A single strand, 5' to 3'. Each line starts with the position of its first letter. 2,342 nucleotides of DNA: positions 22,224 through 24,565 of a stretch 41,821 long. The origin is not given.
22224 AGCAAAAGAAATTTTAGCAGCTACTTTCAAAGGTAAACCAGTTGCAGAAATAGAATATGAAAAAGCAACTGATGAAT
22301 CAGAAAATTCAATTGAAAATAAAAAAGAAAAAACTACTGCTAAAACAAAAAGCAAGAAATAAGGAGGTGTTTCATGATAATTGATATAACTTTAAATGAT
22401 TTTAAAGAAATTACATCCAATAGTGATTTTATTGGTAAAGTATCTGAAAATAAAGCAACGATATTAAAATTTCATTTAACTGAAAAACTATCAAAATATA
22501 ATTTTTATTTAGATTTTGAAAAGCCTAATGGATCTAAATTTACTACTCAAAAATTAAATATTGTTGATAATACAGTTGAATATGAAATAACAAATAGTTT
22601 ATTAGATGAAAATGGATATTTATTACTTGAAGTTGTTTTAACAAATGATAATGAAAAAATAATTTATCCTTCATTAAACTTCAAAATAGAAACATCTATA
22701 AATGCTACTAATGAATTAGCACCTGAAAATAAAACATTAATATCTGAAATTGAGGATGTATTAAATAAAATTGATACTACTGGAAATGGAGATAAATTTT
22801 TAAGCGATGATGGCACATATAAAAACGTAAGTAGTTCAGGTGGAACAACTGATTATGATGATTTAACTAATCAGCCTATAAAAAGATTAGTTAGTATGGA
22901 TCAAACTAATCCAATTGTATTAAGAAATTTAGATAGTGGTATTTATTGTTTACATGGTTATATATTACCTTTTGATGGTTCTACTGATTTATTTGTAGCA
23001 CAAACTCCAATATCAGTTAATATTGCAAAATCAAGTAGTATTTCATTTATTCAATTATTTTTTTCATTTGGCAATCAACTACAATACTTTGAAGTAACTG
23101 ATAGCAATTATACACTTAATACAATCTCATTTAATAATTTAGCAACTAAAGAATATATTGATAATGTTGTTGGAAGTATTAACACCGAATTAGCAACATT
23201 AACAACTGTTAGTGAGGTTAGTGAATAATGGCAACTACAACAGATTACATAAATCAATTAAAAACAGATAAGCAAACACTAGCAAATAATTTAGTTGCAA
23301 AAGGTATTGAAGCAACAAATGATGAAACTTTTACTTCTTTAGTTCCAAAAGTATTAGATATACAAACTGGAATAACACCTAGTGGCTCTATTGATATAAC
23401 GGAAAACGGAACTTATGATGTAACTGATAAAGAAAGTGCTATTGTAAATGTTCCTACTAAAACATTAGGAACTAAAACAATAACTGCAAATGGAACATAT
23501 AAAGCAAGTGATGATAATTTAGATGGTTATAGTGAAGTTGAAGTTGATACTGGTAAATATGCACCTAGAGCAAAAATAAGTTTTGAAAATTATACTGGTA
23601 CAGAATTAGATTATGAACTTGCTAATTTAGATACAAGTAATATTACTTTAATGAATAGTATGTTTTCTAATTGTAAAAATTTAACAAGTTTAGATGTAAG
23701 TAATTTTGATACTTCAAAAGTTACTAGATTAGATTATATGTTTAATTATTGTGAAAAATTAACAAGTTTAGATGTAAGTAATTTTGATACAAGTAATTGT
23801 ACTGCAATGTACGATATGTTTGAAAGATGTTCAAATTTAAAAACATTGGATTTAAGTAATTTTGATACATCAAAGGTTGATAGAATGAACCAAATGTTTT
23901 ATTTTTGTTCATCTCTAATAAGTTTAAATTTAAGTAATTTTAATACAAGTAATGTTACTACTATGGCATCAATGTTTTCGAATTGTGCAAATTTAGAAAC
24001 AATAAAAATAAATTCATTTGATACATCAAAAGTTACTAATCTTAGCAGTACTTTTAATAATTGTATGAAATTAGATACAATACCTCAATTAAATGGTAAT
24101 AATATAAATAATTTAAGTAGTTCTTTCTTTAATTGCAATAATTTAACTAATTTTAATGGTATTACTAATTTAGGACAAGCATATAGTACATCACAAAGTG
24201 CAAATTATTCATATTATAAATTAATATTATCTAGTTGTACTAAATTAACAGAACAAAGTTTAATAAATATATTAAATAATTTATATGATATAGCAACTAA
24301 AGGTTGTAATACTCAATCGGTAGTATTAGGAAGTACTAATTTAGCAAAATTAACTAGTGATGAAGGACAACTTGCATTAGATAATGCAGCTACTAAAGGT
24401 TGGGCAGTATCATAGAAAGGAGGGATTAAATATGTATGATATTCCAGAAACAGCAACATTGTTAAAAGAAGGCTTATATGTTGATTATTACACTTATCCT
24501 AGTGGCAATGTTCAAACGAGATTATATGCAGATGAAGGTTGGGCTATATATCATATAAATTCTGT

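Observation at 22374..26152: Ectopic cluster of receptor-binding-like genes (fiber motifs, BspA-type LRR, BNR propeller) between the late regulator/HNH and the packaging genes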

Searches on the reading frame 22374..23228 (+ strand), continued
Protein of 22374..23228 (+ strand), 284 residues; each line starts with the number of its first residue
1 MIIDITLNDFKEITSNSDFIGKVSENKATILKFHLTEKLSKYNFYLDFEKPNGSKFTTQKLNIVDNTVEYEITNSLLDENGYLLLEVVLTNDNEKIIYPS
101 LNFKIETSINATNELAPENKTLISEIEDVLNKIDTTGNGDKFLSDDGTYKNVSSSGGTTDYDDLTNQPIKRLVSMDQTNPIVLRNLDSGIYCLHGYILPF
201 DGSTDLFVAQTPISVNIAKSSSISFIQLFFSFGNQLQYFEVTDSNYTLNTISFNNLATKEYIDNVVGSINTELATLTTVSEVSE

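Call 42: find_encoding_contigs(protein=P0034, flank=8000, max_places=1)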
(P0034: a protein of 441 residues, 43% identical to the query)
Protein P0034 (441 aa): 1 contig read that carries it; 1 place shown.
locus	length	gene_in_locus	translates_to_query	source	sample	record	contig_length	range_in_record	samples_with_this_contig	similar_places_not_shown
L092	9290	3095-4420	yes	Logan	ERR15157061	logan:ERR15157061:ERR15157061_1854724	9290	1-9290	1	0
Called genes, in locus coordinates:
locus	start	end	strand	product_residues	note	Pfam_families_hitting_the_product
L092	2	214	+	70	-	?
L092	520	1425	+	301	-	PF01510:Amidase_2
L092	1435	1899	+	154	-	-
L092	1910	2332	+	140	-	-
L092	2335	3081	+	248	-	PF21939:Gp10_C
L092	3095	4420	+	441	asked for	-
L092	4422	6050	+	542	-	PF13306:LRR_5, PF13855:LRR_8 (faint), PF13306:LRR_5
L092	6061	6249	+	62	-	PF22337:Phage_fiber_rpt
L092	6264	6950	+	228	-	-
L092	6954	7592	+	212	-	-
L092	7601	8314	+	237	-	PF13671:AAA_33 (weak)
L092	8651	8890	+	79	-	-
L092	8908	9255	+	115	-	PF22337:Phage_fiber_rpt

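Call 43: predict_structure(alignment_id=A1)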
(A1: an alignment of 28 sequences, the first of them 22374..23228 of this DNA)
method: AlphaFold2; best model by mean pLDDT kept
length: 284 residues; sequences in the alignment: 28
mean_pLDDT: 80.7   pTM: 0.40
mean pLDDT of the five models: 80.7, 79.3, 79.0, 78.7, 78.1
residues with pLDDT >= 90: 156; 70-90: 38; 50-70: 57; < 50: 33
segments of 3 or more residues with pLDDT < 50: 109-118, 154-157, 266-284
pLDDT, mean of each block of 10 residues (from residue 1): 94 93 69 96 96 93 95 86 96 94 75 43 67 60 68 55 74 95 96 96 93 95 95 90 96 71 50 43 45
secondary structure, 60 per line:
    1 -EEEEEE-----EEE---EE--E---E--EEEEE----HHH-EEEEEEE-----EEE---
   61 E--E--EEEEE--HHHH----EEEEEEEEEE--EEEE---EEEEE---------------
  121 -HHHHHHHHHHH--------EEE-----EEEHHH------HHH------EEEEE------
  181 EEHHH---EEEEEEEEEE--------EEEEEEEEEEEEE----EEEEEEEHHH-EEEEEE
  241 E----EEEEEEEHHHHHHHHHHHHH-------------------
elements in order: E2-7 E13-15 E30-34 E43-49 E55-57 E67-71 H74-77 E82-91 E94-97 E101-105 H122-132 E141-143 E149-151 E170-174 E189-198 E207-219 E224-230 E235-241 E246-252 H253-265

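Call 45: find_encoding_contigs(protein=P0041, flank=8000, max_places=1)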
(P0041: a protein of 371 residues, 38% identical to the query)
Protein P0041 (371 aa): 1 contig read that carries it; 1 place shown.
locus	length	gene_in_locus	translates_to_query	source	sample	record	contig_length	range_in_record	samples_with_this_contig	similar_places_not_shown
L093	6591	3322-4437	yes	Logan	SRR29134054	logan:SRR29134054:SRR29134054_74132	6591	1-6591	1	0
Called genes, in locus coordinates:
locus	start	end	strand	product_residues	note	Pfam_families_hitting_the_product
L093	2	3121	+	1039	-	?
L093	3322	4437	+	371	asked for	PF10651:BppU_N (weak)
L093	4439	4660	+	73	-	PF22337:Phage_fiber_rpt (weak)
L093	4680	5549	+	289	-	-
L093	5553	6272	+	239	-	-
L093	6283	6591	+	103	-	?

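Call 46: search_protein_families(library=phrogs, proteins=[L093:2-3121:+, L091:8064-9980:+, L092:2335-3081:+, L091:12771-13499:+, L091:13503-14222:+, L091:14234-14947:+, L091:15707-16549:+, L091:6911-7390:+, L091:7415-7774:+, L004:2728-3156:+], max_evalue=0.001)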
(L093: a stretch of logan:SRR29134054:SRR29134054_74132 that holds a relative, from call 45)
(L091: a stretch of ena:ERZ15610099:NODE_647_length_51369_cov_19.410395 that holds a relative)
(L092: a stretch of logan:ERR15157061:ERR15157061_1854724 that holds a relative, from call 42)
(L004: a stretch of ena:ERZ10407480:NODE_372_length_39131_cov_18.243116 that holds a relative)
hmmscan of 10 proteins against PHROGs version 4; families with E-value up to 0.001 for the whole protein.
L093:2-3121:+ (1039 aa): 6 families
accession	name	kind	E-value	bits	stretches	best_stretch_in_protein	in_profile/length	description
phrog_27088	-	unknown function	1.5e-08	35.6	1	18-62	128-171/269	-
phrog_21765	-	unknown function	1.7e-07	31.6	1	20-122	179-282/422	-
phrog_35108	-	unknown function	5.3e-05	24.7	1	252-357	7-105/109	-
phrog_366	-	tail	9.8e-05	22.9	1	2-87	353-388/474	tail fiber protein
phrog_10972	-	tail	0.00021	21.9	1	2-27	168-193/343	tail fiber protein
phrog_5073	-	tail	0.00022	21.4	1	2-147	338-477/519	tail fiber protein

L091:8064-9980:+ (638 aa): 52 families (the best 25 are shown)
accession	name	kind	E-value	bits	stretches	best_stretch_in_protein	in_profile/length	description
phrog_366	-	tail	1.3e-24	88.5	2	126-242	307-414/474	tail fiber protein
phrog_6320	-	tail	2.3e-22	80.6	2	153-211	100-158/745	tail fiber protein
phrog_819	-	tail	1.5e-20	74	2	154-212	508-590/1024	tail protein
phrog_5073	-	tail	1.2e-18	68.4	1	135-212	242-328/519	tail fiber protein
phrog_33406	-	tail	3.9e-18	66.1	2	154-223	209-284/651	tail fiber protein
phrog_10972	-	tail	6.5e-18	66.3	2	177-213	156-192/343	tail fiber protein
phrog_38806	-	unknown function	2.1e-17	64.4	1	151-213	76-135/285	-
phrog_32409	-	tail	3.2e-15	56.5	1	165-242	190-270/884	tail fiber protein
phrog_1658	-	unknown function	1.5e-13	52.1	1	152-250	59-153/239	-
phrog_21765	-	unknown function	4.4e-12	46.7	1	54-165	140-230/422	-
phrog_32311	-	unknown function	5.7e-12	46.2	2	109-171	78-140/577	-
phrog_18350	-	tail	6.4e-12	46.7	2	175-216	160-202/253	tail fiber protein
phrog_3904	-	tail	1.2e-11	44.7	1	169-246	583-664/1086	tail fiber protein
phrog_38766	-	head and packaging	2.4e-11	43.9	2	154-211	85-142/478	virion structural protein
phrog_26654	-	unknown function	3.1e-11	44.3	1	140-211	74-145/360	-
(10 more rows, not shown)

L092:2335-3081:+ (248 aa): 8 families
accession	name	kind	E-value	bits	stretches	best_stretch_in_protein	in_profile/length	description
phrog_24267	-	unknown function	6.6e-20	72.9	1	127-246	141-264/266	-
phrog_6465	-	tail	1.4e-18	68.5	2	81-206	71-210/281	tail protein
phrog_5717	-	tail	2.4e-15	56.9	1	87-247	957-1149/1150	tail protein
phrog_8469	-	tail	3.3e-12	47.4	2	155-191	160-196/303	tail fiber protein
phrog_8763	-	tail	5.3e-10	39.1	1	165-243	641-744/1024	tail protein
phrog_2097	-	tail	3.6e-08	33.6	1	54-234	308-505/644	tail fiber protein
phrog_9116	-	tail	7.6e-08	32.6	1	169-241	132-205/455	tail protein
phrog_4277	-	tail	0.00055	19.3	1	109-199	568-664/780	tail fiber protein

L091:12771-13499:+ (242 aa): 16 families
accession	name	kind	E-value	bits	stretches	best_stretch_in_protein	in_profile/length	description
phrog_1197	-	tail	2.2e-14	54.4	1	99-192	164-248/715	tail protein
phrog_4757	-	unknown function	2.5e-13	51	1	81-183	49-142/359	-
phrog_17509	-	unknown function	4.4e-12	47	1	188-235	67-118/281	-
phrog_23820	-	tail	5.1e-12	47.2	1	104-192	72-158/221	tail fiber protein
phrog_1125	-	tail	7.4e-12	46.3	1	117-217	242-350/412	tail fiber protein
phrog_18185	-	tail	6.2e-09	36.8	1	108-191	219-298/399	tail fiber protein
phrog_18608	-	unknown function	4.7e-08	33.7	1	140-203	166-229/416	-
phrog_8309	-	unknown function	1.6e-07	31.8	1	123-184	182-243/312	-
phrog_7032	-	tail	1.6e-07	30.9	1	136-191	279-334/866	tail fiber protein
phrog_7765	-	unknown function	2.3e-06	27.2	1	132-214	229-312/578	-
phrog_8713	-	tail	3.5e-06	27.3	1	126-187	413-474/509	tail fiber protein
phrog_38759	-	unknown function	1.3e-05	24.9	1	134-193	194-257/920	-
phrog_2631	-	tail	3.3e-05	23.7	1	114-191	348-433/644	tail fiber protein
phrog_454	-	tail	6.8e-05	22.1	1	142-194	320-369/1376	tail fiber protein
phrog_10588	-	tail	6.9e-05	21.6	1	112-203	380-471/1459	tail protein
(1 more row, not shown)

L091:13503-14222:+ (239 aa): 9 families
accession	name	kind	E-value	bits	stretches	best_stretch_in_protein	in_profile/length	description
phrog_3639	-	tail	1.1e-13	52.2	1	98-222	335-460/474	minor tail protein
phrog_3971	-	unknown function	1.8e-10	41.4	1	123-228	205-307/331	-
phrog_3285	-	tail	1.3e-09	38.4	1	96-224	356-472/491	minor tail protein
phrog_7127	-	tail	1.6e-09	38.8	1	125-236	150-254/258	receptor binding tail protein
phrog_5207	-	unknown function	1.1e-08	35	1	108-191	567-646/689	-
phrog_21602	-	head and packaging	1.5e-06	28.5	1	149-238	163-258/309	virion structural protein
phrog_20633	-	tail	1.6e-06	28.5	1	96-228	230-364/379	tail protein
phrog_9468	-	unknown function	9.1e-06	26.6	1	130-227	17-117/127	-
phrog_6614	-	tail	0.00047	19.8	1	124-222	421-517/548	minor tail protein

L091:14234-14947:+ (237 aa): 11 families
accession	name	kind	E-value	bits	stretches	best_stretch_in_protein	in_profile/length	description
phrog_4581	-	head and packaging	1.1e-49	170.9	1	7-233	44-261/395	terminase small subunit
phrog_9644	-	head and packaging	4.5e-17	63.4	1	97-235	4-138/341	head maturation protease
phrog_2071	-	other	6.9e-10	40.2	1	87-179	8-93/282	ATPase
phrog_119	-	DNA, RNA and nucleotide metabolism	6.4e-08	32.8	1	5-95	180-263/443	HNH endonuclease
phrog_144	-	DNA, RNA and nucleotide metabolism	1.3e-07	32.4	1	8-96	64-142/175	HNH endonuclease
phrog_505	-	other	3.8e-05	24.3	1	95-234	2-143/295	polynucleotide kinase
phrog_761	-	other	0.00027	21.7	0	94-122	18-46/362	thymidylate kinase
phrog_6931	-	unknown function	0.00041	20.6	0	87-125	177-218/343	-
phrog_4321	-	DNA, RNA and nucleotide metabolism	0.0007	20.4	0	8-87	40-113/135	HNH endonuclease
phrog_124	-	DNA, RNA and nucleotide metabolism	0.00073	20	1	96-133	44-78/382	Sak4-like ssDNA annealing protein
phrog_6050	-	DNA, RNA and nucleotide metabolism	0.00085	19.2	0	27-89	305-360/402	HNH endonuclease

L091:15707-16549:+ (280 aa): 7 families
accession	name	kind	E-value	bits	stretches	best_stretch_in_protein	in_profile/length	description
phrog_24819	-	unknown function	2.7e-13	49.9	2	7-40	240-273/823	-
phrog_25379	-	tail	2.3e-11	44.5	2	34-64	66-96/384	tail protein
phrog_3285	-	tail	7.1e-09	36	1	79-271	313-476/491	minor tail protein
phrog_17153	-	unknown function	5.9e-06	26.9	0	39-64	69-94/288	-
phrog_3971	-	unknown function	2.9e-05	24.3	1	167-262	200-297/331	-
phrog_19602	-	tail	4.6e-05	23.4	0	40-75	185-220/504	tail fiber protein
phrog_9468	-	unknown function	0.00014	22.7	1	217-278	65-125/127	-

L091:6911-7390:+ (159 aa): 2 families
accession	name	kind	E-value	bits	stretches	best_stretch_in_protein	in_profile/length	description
phrog_309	-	head and packaging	2.4e-23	84.6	1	2-138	125-255/319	terminase small subunit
phrog_3855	-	DNA, RNA and nucleotide metabolism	0.00027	22.3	1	21-57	68-104/115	HTH DNA binding protein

L091:7415-7774:+ (119 aa): 0 families

L004:2728-3156:+ (142 aa): 0 families

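Call 47: search_protein_families(library=pfam, proteins=[L093:2-3121:+, L091:8064-9980:+, L092:2335-3081:+, L091:12771-13499:+, L091:13503-14222:+, L091:14234-14947:+, L091:15707-16549:+, L091:6911-7390:+, L091:7415-7774:+, L004:2728-3156:+], max_evalue=0.01)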
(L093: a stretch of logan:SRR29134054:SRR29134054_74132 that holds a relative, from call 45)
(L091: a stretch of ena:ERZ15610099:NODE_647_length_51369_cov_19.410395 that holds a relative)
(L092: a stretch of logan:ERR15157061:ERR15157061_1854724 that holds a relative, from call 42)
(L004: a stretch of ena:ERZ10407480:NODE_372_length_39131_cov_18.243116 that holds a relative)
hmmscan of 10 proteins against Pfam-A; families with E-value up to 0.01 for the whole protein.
L093:2-3121:+ (1039 aa): 1 family
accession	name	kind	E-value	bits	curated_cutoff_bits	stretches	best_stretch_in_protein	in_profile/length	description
PF01391.23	Collagen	-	0.0023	18.1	27.2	1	3-24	31-52/60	Collagen triple helix repeat (20 copies)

L091:8064-9980:+ (638 aa): 1 family
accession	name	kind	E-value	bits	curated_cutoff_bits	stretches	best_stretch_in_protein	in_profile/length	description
PF01391.23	Collagen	-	2.4e-11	43.7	27.2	2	154-212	1-59/60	Collagen triple helix repeat (20 copies)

L092:2335-3081:+ (248 aa): 1 family
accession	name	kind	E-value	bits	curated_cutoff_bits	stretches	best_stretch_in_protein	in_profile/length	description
PF21939.1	Gp10_C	-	4.1e-19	70.3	27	1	129-247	5-139/139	Baseplate structural protein Gp10, C-terminal domain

L091:12771-13499:+ (242 aa): 0 families

L091:13503-14222:+ (239 aa): 0 families

L091:14234-14947:+ (237 aa): 6 families
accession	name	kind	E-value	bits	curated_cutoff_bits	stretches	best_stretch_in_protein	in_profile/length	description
PF13671.12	AAA_33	-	2e-07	31.9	27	1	98-232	2-141/143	AAA domain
PF01844.29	HNH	-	0.00019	21.9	21.4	1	36-88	1-46/47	HNH endonuclease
PF13479.12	AAA_24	-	0.00051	20.4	27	1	95-137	2-41/195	AAA domain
PF01637.24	ATPase_2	-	0.004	17.4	33.2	1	84-122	9-47/225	ATPase domain predominantly from Archaea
PF13207.12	AAA_17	-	0.0043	17.8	27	0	101-218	1-130/136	AAA domain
PF13238.12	AAA_18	-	0.005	17.7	29.4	0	99-212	2-112/128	AAA domain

L091:15707-16549:+ (280 aa): 1 family
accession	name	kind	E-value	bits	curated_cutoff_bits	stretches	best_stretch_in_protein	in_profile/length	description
PF22337.1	Phage_fiber_rpt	-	5e-24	84.1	27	2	9-41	1-33/34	Phage tail fiber repeats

L091:6911-7390:+ (159 aa): 5 families
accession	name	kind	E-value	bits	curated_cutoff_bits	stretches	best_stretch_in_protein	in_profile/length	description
PF02796.21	HTH_7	-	3.6e-05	24.2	23.8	1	19-52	6-41/45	Helix-turn-helix domain of resolvase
PF13022.12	HTH_Tnp_1_2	-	0.0015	19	27.9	1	23-81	14-74/122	Helix-turn-helix of insertion element transposase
PF14440.12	XOO_2897-deam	-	0.0018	18.7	27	1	76-120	19-63/101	Xanthomonas XOO_2897-like deaminase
PF13384.12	HTH_23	-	0.0046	17.2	24.6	1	27-52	12-37/50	Homeodomain-like domain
PF17273.7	DUF5338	-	0.0099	16.4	25.9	0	6-42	14-49/69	Family of unknown function (DUF5338)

L091:7415-7774:+ (119 aa): 0 families

L004:2728-3156:+ (142 aa): 0 families

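Call 78: search_protein_families(library=ncbifam, proteins=[window:22374-23228:+], max_evalue=0.01)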
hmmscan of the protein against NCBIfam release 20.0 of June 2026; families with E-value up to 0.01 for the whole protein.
window:22374-23228:+ (284 aa): 0 families

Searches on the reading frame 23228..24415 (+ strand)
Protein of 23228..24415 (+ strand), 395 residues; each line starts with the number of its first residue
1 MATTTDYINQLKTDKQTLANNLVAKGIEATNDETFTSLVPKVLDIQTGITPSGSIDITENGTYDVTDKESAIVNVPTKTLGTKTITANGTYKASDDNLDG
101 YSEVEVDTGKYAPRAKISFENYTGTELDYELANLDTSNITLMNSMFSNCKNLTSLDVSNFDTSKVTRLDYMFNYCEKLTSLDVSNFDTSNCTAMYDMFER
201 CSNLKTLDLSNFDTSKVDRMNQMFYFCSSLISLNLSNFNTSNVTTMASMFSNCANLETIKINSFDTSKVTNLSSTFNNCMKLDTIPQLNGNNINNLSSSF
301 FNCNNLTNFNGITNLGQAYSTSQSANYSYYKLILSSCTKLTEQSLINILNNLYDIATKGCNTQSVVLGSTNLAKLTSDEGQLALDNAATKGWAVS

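Call 4: search_protein_families(library=pfam, proteins=[window:23228-24415:+], max_evalue=1)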
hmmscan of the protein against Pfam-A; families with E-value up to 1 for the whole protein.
window:23228-24415:+ (395 aa): 9 families
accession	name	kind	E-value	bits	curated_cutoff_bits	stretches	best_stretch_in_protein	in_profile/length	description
PF03382.20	DUF285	-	1e-38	132.2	25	2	119-227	7-110/120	Mycoplasma protein of unknown function, DUF285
PF13855.12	LRR_8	-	0.0025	18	27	1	196-237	19-58/61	Leucine rich repeat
PF24758.1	LRR_At5g56370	-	0.0034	17.5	27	1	178-275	13-108/227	FBD-associated F-box protein At5g56370, LRR repeats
PF23952.1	LRR_EndoS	-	0.005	17.5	27.9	1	146-185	78-115/116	Endo-beta-N-acetylglucosaminidase EndoS LRR domain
PF24048.1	LRR_NXF1-5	-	0.02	14.9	30.5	1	176-221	54-99/142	NXF1/2/3/5 leucine-rich repeat domain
PF25019.1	LRR_R13L1-DRL21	-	0.048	14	27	1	187-262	54-125/127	R13L1/DRL21 LRRs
PF08004.16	DUF1699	-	0.053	13.7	33.4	0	238-291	26-75/130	Protein of unknown function (DUF1699)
PF13128.11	DUF3954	-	0.15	12.3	23.7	1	55-89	4-38/49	Protein of unknown function (DUF3954)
PF12799.13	LRR_4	-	0.24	12.1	27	2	150-186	1-33/44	Leucine Rich repeats (2 copies)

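Call 8: search_protein_families(library=phrogs, proteins=[window:23228-24415:+], max_evalue=0.01)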
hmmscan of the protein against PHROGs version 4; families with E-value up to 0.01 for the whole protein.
window:23228-24415:+ (395 aa): 6 families
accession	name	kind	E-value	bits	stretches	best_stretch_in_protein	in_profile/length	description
phrog_17273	-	unknown function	8.3e-25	87.3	2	154-307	1150-1301/1713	-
phrog_9915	-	unknown function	3.8e-23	81.8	2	135-308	1457-1638/1813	-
phrog_22899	-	unknown function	3.1e-18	65.6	1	131-176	1020-1063/1857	-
phrog_3649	-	unknown function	2.2e-16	60.8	2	133-251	183-300/375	-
phrog_35590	-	unknown function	2.1e-08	34.8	1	1-52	1-52/224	-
phrog_29123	-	unknown function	3.5e-08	33.5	0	139-183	360-404/459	-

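Call 78: search_protein_families(library=ncbifam, proteins=[window:23228-24415:+], max_evalue=0.01)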
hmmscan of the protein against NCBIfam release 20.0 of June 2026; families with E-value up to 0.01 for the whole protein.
window:23228-24415:+ (395 aa): 3 families
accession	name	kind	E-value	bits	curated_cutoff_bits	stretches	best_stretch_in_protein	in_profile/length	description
TIGR02167.2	Liste_lipo_26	repeat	1.5e-50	168.3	30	5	145-169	1-25/26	PARCEL repeat-containing surface protein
NF045896.1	Mbov_0838_LP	exception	2.8e-14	52.9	500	2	116-225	250-355/433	Mbov_0838 family PARCEL repeat surface lipoprotein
TIGR00135.1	gatC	equivalog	0.00017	21.9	47.1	0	147-188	7-49/93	Asp-tRNA(Asn)/Glu-tRNA(Gln) amidotransferase subunit GatC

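Call 79: search_solved_structures(query=window:23228-24415:+, max_evalue=0.01)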
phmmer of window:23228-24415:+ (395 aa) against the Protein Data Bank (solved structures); distinct sequences matched with E-value up to 0.01: 2.
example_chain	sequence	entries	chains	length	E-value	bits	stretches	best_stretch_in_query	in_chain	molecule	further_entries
2p1m_B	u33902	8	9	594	4.8e-06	29.3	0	195-264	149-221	TRANSPORT INHIBITOR RESPONSE 1 protein | TRANSPORT INHIBITOR RESPONSE 1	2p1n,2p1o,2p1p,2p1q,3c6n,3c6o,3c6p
4z5w_A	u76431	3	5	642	0.0018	20.8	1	128-217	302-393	Phytosulfokine receptor 1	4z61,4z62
